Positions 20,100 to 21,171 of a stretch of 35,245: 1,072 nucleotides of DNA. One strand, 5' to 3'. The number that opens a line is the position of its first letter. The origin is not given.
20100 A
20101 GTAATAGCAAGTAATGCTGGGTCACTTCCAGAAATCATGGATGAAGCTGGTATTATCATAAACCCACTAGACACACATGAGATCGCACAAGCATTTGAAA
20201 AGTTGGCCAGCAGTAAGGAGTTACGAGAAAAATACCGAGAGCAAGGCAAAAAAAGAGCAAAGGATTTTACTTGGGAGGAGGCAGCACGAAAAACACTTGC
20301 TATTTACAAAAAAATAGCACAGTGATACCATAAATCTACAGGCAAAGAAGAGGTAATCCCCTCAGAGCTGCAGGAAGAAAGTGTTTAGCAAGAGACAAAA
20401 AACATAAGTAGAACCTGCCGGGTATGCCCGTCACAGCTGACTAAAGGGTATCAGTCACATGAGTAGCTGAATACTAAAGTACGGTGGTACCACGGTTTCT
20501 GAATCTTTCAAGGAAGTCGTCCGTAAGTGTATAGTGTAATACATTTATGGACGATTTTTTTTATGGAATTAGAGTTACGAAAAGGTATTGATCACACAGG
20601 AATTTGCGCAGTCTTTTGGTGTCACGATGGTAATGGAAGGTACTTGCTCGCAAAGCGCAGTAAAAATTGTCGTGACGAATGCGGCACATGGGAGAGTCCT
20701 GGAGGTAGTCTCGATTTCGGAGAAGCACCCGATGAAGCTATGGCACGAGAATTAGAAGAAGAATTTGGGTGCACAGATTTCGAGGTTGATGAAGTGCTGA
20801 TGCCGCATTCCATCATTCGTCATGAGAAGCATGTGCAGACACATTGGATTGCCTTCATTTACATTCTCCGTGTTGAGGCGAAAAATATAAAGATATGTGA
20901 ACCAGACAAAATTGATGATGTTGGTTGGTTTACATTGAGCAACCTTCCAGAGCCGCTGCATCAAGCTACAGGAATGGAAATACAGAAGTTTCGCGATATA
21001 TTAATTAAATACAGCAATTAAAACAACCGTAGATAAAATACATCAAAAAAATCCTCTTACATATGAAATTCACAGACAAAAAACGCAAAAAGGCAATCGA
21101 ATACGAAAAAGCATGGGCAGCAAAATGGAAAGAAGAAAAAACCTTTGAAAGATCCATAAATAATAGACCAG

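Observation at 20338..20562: Complete T-box antiterminator/terminator switch in a CPR-like genome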

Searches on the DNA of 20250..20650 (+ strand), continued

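Call 74: search_with_rna_model(model_id=R1, sources=[L100, L101, L102, L103, L104, L105, L106, L107, L108, L109, L110, L111, L112, L113, L114, L115, L116, L117, L118, L119, L120, L121, L122, L123, L124, L125, L126, L127, L128, L129, L130, L131, L132, L133, L134, L135, L136, L137, L138, L139, L140, L141, L142, L143, L144, L145, L146, L147, L148, L149, L150, L151, L152, L153, L154, L155, L156, L157, L158, L159, L160], max_evalue=0.1)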
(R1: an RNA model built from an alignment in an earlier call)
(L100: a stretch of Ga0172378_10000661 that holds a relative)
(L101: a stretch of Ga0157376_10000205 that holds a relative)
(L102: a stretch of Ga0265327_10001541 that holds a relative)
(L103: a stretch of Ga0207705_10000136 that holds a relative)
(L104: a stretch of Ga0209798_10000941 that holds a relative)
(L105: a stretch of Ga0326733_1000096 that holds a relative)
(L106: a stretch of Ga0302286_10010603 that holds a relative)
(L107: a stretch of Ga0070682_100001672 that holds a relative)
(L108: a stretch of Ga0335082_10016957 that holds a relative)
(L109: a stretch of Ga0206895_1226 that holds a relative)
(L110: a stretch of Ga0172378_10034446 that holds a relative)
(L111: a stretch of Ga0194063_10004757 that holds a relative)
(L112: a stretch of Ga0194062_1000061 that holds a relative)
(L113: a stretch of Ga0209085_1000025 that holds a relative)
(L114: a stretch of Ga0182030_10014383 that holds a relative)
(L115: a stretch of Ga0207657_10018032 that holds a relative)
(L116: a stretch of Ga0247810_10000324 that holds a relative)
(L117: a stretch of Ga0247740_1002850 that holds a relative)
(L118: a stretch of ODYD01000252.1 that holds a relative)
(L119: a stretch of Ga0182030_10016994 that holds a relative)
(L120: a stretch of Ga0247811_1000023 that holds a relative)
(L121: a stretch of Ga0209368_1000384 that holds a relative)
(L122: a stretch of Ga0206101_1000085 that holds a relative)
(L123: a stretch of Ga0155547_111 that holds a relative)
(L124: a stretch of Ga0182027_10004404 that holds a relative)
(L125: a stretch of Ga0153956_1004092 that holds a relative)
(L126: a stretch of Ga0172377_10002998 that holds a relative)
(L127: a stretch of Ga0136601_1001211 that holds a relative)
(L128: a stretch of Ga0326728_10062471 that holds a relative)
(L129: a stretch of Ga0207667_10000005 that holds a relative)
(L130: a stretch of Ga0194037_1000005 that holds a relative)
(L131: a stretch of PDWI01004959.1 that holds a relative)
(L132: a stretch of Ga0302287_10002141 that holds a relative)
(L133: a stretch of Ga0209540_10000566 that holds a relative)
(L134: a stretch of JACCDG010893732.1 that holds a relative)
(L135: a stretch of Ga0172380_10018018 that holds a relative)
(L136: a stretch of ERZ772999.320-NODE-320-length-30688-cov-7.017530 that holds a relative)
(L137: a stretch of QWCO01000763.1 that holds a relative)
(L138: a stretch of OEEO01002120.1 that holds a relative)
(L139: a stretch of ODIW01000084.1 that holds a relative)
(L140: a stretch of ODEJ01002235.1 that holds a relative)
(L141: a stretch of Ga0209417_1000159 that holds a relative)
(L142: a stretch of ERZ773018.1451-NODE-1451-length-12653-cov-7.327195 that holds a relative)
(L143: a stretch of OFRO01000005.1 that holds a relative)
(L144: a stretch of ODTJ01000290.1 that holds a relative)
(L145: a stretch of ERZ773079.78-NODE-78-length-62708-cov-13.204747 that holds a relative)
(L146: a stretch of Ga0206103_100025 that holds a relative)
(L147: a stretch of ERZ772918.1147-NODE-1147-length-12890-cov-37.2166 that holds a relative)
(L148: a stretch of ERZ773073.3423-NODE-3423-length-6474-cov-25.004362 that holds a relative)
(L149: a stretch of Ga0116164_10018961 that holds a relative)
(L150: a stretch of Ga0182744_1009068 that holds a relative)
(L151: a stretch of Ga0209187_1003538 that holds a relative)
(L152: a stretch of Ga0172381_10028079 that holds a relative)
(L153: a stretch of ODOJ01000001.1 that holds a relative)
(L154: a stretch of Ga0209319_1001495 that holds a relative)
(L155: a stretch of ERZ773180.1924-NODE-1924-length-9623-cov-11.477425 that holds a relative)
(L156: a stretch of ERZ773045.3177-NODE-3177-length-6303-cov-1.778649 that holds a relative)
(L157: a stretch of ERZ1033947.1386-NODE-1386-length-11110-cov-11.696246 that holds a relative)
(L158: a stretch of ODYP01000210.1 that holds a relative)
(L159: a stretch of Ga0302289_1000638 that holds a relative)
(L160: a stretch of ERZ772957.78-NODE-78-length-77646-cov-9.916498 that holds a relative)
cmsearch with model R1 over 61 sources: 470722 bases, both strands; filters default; matches with E-value up to 0.1: 54.
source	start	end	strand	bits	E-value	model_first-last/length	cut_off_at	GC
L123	2802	2900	+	84.2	3.9e-17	1-102/102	no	0.51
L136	2357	2459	+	84.1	4.2e-17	1-102/102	no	0.46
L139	2361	2458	+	84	4.4e-17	1-102/102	no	0.48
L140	40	137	+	83.5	5.9e-17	1-102/102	no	0.47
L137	2762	2863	+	83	7.7e-17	1-102/102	no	0.43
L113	2799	2898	+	82.4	1.1e-16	1-102/102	no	0.43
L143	2034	2132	+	82.3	1.1e-16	1-102/102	no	0.53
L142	2125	2226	+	82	1.3e-16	1-102/102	no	0.44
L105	2786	2888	+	80.7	2.8e-16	1-102/102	no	0.51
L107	2816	2912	+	79.5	5.5e-16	1-102/102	no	0.53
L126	2800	2904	+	79.3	6e-16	1-102/102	no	0.41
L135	2801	2901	+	79.2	6.2e-16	1-102/102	no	0.5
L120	2253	2363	+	79.1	6.6e-16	1-102/102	no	0.46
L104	2806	2910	+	78.6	8.9e-16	1-102/102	no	0.47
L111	2650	2752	+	78.5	9.3e-16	1-102/102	no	0.41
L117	2261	2372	+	77.9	1.3e-15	1-102/102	no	0.49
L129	2543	2640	+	77.2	1.9e-15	1-102/102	no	0.54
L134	2757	2856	+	77.1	2e-15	1-102/102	no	0.48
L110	562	664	+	77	2.1e-15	1-102/102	no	0.45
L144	1047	1156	+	76.4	2.9e-15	1-102/102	no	0.52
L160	882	991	+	76.4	2.9e-15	1-102/102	no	0.53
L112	245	347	+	75.7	4.4e-15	1-102/102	no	0.41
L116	2263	2373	+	74.8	7.1e-15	1-102/102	no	0.52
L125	2475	2573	+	74.5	8.2e-15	1-102/102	no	0.58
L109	2808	2906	+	74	1.1e-14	1-102/102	no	0.52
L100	2734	2835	+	73.9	1.2e-14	1-102/102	no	0.39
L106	1940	2051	+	73.6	1.3e-14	1-102/102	no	0.49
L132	2790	2901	+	73.6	1.3e-14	1-102/102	no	0.49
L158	2762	2867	+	73.5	1.4e-14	1-102/102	no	0.48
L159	2797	2898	+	73.4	1.6e-14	1-102/102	no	0.54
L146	2778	2903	+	73.2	1.7e-14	1-102/102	no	0.46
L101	2278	2386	+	71.7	4e-14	1-102/102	no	0.5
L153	2765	2867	+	70.7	7e-14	1-102/102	no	0.46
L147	27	133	+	70.3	8.4e-14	1-102/102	no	0.49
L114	2790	2892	+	70.2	9.1e-14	1-102/102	no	0.48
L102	2787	2897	+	70.1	9.5e-14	1-102/102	no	0.52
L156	2536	2638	+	70.1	9.7e-14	1-102/102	no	0.47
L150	1400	1501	+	70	1e-13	1-102/102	no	0.5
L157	337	439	+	69.9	1e-13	1-102/102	no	0.47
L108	2817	2916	+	69.7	1.2e-13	1-102/102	no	0.57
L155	771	873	+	69.5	1.3e-13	1-102/102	no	0.47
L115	2163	2260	+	69.4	1.4e-13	1-102/102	no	0.51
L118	2777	2892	+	68.9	1.8e-13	1-102/102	no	0.55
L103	2688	2793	+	67.3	4.5e-13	1-102/102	no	0.6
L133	2792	2895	+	66.1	8.5e-13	1-102/102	no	0.47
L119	2793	2899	+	63.8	3.1e-12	1-102/102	no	0.5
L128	1446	1546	+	61.5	1.1e-11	1-102/102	no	0.51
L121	2744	2845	+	60.2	2.3e-11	1-102/102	no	0.54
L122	2265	2385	+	57.5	9.6e-11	1-102/102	no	0.43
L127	1916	2027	+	53.1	1.1e-09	1-102/102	no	0.51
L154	1178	1301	+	51.6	2.6e-09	1-102/102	no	0.41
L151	1617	1718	+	41.5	6.8e-07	1-102/102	no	0.35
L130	2827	2898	+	41.2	8e-07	1-102/102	no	0.44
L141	1950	2110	+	34.1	3.9e-05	1-102/102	no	0.47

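Call 79: search_with_rna_model(model_id=R1, sources=[window, L001, L051, L079, L141, L154], max_evalue=0.01, make_alignment=true, show_alignments=1)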
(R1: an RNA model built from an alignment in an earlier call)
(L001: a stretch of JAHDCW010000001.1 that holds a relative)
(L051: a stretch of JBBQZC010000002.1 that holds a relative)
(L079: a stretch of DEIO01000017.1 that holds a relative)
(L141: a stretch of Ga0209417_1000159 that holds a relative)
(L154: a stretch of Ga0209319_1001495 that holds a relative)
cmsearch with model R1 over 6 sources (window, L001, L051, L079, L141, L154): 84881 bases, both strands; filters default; matches with E-value up to 0.01: 6.
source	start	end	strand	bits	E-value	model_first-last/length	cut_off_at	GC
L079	3140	3237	+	54.5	9.1e-11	1-102/102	no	0.41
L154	1178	1301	+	51.6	4.6e-10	1-102/102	no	0.41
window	20340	20450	+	47.9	3.5e-09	1-102/102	no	0.47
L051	2536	2661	+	42.1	8.5e-08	1-102/102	no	0.44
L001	2692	2789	+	41.7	1.1e-07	1-102/102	no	0.51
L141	1950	2110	+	34.1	7.1e-06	1-102/102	no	0.47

Alignment A4: 6 matches aligned to the model, 189 columns, each read 5' to 3' on its own strand. Consensus structure (alignment columns), stored with it:
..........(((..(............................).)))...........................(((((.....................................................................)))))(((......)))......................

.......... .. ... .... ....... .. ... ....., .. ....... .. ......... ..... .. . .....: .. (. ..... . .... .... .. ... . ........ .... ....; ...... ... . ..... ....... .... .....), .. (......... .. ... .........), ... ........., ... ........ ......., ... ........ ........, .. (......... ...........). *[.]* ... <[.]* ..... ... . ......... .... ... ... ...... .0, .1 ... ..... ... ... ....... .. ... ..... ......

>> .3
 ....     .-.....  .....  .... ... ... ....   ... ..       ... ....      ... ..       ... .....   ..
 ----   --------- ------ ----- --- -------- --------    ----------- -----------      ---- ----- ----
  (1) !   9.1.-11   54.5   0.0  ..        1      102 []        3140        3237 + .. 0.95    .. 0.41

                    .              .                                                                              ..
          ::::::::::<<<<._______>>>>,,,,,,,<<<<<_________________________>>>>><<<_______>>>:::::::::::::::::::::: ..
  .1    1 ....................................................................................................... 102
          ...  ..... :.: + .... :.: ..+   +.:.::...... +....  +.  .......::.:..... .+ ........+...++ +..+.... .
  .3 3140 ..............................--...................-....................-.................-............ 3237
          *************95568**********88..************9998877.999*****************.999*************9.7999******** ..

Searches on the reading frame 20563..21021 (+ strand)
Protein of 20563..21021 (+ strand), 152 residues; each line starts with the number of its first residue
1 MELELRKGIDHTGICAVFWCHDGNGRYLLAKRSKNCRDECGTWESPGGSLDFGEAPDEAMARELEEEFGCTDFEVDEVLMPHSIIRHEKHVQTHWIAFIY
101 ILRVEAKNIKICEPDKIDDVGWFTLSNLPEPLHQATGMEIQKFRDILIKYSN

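Call 7: search_protein_families(library=pfam, proteins=[window:20563-21021:+])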
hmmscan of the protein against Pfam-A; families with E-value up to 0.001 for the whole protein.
window:20563-21021:+ (152 aa): 3 families
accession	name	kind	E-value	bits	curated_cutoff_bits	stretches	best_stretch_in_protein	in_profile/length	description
PF00293.34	NUDIX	-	4.6e-19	69.2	21.1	1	17-133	8-124/134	NUDIX domain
PF14815.12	NUDIX_4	-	1e-05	25.7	35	1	16-128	1-98/113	NUDIX domain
PF22327.2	Nudt16-like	-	0.00082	19.8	27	1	45-115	37-106/161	U8 snoRNA-decapping enzyme-like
